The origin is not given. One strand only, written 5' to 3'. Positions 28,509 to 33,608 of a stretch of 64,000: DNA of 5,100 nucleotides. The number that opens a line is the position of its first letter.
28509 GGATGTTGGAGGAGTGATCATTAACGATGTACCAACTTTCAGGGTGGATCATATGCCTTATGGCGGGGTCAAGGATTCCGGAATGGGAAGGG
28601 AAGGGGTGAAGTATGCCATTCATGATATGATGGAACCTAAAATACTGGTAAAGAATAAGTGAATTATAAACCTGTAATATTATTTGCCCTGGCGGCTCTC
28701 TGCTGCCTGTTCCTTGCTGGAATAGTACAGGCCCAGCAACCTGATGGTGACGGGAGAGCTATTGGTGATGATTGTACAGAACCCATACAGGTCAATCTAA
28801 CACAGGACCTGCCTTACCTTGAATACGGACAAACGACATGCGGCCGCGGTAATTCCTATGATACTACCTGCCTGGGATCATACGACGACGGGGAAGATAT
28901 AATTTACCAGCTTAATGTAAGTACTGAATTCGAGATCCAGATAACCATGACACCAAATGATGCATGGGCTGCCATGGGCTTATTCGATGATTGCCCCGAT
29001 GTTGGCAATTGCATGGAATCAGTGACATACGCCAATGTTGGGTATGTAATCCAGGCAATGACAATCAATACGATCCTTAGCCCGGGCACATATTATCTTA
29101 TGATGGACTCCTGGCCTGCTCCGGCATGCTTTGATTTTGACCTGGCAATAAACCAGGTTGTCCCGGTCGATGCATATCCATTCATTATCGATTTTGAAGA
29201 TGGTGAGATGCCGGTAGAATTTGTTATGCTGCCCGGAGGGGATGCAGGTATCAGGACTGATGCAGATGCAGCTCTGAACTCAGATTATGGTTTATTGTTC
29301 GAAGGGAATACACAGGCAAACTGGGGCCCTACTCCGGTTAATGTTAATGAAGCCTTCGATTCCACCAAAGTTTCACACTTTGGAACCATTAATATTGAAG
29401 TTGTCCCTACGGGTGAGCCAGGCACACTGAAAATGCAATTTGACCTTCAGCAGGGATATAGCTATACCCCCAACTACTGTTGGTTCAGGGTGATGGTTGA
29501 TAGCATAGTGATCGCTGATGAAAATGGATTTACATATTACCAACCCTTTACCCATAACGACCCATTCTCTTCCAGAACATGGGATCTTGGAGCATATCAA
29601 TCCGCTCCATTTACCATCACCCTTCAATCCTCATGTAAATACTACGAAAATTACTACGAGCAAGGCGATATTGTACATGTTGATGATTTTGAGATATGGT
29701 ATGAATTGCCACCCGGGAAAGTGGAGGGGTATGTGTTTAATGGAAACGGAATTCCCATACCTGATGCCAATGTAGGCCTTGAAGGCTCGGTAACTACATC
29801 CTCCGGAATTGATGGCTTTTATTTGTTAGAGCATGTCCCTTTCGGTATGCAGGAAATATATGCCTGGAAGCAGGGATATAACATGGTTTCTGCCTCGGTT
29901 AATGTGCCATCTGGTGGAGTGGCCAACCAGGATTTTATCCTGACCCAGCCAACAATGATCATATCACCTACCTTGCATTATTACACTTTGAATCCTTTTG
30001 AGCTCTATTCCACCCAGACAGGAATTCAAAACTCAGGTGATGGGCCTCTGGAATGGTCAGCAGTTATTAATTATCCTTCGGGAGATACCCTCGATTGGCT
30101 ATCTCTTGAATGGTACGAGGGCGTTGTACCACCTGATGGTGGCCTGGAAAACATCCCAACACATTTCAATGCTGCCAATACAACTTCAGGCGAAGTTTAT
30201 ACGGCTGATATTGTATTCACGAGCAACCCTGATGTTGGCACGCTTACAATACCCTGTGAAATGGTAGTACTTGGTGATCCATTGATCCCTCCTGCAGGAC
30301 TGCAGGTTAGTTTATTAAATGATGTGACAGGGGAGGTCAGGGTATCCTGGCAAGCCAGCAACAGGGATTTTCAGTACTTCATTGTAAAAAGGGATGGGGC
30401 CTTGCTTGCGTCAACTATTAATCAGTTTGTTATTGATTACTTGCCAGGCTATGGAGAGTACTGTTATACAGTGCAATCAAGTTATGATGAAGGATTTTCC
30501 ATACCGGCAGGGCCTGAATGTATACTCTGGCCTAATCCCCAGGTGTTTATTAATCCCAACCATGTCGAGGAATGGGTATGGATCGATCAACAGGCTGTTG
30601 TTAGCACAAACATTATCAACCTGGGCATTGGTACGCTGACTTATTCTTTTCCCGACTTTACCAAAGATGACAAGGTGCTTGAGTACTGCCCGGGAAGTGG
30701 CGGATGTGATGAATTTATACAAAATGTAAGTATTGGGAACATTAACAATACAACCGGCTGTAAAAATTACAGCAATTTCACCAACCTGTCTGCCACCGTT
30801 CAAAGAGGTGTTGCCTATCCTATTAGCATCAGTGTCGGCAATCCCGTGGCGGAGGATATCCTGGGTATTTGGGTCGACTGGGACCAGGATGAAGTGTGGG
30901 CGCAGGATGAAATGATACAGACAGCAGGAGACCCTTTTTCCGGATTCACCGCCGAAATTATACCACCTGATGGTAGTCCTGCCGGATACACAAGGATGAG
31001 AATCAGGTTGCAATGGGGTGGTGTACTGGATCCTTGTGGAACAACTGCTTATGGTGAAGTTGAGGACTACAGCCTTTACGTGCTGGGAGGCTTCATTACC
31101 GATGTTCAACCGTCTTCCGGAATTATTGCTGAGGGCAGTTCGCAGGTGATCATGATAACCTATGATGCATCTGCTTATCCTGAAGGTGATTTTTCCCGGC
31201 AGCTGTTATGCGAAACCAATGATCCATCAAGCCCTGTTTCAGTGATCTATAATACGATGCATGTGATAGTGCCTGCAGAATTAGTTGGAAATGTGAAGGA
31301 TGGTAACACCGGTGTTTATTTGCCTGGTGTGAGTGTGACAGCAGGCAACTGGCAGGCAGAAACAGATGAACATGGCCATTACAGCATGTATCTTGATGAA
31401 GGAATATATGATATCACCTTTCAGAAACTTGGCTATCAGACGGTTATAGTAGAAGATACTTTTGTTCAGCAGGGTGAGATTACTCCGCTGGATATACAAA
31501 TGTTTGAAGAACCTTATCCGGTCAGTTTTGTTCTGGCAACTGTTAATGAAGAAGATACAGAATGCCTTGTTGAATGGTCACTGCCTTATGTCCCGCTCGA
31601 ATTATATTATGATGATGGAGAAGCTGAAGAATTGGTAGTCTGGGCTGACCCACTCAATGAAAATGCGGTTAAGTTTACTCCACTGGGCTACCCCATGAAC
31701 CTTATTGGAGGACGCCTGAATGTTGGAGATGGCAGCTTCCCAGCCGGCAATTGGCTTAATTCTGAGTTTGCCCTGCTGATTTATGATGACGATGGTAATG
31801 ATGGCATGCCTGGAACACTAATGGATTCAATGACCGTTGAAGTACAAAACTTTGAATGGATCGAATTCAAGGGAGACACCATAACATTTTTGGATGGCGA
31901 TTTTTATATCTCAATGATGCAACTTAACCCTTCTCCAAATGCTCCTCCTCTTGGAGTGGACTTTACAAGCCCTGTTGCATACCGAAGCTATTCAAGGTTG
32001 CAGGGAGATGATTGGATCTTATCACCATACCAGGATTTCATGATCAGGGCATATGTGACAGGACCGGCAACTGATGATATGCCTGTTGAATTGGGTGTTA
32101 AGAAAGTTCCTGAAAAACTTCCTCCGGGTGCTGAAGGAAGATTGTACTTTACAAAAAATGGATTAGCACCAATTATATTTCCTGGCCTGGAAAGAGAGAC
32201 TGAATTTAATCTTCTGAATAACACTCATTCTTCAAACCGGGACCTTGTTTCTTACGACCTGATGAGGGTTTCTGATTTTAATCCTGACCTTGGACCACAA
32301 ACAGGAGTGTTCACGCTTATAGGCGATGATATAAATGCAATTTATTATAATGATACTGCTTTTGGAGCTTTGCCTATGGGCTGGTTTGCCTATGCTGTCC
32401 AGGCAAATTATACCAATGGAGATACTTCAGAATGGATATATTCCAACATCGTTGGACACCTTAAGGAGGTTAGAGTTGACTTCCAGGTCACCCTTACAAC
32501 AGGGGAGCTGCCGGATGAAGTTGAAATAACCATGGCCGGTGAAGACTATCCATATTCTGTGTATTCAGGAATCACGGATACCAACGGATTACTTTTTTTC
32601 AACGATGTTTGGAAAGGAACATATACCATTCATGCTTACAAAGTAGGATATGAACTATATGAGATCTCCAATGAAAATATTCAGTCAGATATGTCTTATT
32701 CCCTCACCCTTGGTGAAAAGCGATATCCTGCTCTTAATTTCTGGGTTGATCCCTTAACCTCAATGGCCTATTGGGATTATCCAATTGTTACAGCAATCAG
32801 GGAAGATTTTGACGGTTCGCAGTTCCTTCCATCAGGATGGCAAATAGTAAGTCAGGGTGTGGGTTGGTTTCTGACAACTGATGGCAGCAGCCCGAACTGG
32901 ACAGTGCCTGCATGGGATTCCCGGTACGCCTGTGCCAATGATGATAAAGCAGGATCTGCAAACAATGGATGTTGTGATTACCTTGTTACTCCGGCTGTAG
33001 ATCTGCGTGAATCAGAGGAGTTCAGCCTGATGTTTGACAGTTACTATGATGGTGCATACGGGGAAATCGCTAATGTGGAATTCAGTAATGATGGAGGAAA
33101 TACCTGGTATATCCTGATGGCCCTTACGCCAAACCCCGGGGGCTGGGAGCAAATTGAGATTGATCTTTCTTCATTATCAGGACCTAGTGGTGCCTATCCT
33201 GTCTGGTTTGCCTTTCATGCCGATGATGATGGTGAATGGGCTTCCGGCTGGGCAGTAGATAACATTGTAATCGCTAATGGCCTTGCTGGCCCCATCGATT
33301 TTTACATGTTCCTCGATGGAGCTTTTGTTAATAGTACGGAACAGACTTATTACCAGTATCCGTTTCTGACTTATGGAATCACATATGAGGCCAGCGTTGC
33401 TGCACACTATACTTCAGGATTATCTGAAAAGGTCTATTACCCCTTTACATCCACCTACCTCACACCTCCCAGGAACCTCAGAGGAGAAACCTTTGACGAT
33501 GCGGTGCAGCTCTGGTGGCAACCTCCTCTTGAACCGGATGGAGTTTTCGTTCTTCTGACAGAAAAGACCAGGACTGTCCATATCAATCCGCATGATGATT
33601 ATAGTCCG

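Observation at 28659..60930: Head-to-tail array of four giant paralogous T9SS cargo genes fills half the window and has no recognisable enzymatic core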

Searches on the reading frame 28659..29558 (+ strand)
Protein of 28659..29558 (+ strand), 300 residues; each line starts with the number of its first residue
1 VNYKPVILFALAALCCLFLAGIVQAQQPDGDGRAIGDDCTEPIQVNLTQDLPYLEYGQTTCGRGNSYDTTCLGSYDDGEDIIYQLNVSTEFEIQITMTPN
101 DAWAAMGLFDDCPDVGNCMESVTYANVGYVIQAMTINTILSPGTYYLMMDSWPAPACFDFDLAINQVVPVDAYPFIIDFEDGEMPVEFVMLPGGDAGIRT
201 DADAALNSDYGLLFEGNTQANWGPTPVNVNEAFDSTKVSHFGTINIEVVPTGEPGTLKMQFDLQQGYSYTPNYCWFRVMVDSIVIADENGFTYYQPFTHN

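Call 59: search_protein_families(library=pfam, proteins=[window:28659-29558:+], max_evalue=0.05)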
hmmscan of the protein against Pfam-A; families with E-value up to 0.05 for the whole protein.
window:28659-29558:+ (300 aa): 1 family
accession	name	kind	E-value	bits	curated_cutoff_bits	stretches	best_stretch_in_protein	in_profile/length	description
PF23759.1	GBD_T9SS_assoc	-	0.0023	18.6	27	1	37-114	3-77/116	Galactose binding domain-like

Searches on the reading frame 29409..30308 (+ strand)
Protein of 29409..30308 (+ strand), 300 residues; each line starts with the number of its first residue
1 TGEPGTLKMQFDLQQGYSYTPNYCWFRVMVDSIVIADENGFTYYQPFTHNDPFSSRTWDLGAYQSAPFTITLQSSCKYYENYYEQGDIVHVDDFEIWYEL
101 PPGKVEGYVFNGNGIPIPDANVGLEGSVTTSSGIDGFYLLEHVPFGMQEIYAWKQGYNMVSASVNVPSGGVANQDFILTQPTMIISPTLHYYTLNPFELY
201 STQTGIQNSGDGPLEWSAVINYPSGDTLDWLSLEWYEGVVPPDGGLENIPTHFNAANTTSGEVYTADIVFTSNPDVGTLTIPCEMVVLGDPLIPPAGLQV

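Call 59: search_protein_families(library=pfam, proteins=[window:29409-30308:+], max_evalue=0.05)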
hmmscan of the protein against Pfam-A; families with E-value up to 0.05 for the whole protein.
window:29409-30308:+ (300 aa): 2 families
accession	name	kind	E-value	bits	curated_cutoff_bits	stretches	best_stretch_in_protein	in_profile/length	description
PF13620.12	CarboxypepD_reg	-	3.3e-08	34.2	32.3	1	105-179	2-82/82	Carboxypeptidase regulatory-like domain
PF13715.12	CarbopepD_reg_2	-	0.00012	22.4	32.2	1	105-182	1-80/88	CarboxypepD_reg-like domain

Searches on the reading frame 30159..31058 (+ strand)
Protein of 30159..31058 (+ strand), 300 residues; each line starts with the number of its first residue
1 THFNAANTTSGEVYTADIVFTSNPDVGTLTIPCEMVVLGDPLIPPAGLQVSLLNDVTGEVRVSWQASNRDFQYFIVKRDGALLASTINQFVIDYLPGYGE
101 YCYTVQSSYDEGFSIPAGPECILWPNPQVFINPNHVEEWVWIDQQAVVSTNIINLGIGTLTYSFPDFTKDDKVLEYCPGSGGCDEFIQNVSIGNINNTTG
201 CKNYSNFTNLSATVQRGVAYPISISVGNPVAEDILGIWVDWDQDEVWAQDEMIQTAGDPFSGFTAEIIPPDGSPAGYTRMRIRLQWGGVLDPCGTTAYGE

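Call 59: search_protein_families(library=pfam, proteins=[window:30159-31058:+], max_evalue=0.05)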
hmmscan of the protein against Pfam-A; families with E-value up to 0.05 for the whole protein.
window:30159-31058:+ (300 aa): 1 family
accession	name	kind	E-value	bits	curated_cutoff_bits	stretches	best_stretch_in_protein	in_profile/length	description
PF20009.4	GEVED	-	4.8e-13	50.2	24.4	1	235-300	2-71/78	GEVED domain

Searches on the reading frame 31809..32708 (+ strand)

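Call 59: search_protein_families(library=pfam, proteins=[window:31809-32708:+], max_evalue=0.05)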
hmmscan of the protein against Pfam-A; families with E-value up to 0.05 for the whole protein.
window:31809-32708:+ (300 aa): 2 families
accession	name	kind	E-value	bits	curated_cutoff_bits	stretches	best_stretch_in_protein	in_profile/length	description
PF13620.12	CarboxypepD_reg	-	0.0014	19.4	32.3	1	226-291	5-69/82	Carboxypeptidase regulatory-like domain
PF14686.12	fn3_3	-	0.016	15.4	24.4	1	252-284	27-59/75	Polysaccharide lyase family 4, domain II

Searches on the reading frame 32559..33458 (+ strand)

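Call 59: search_protein_families(library=pfam, proteins=[window:32559-33458:+], max_evalue=0.05)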
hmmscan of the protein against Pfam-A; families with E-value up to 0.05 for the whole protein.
window:32559-33458:+ (300 aa): 2 families
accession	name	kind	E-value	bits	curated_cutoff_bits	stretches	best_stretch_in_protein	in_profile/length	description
PF21471.3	Reelin_subrepeat-B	-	7.2e-05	23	27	1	125-238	8-126/127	Reelin subrepeat B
PF14686.12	fn3_3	-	0.021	15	24.4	0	2-34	27-59/75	Polysaccharide lyase family 4, domain II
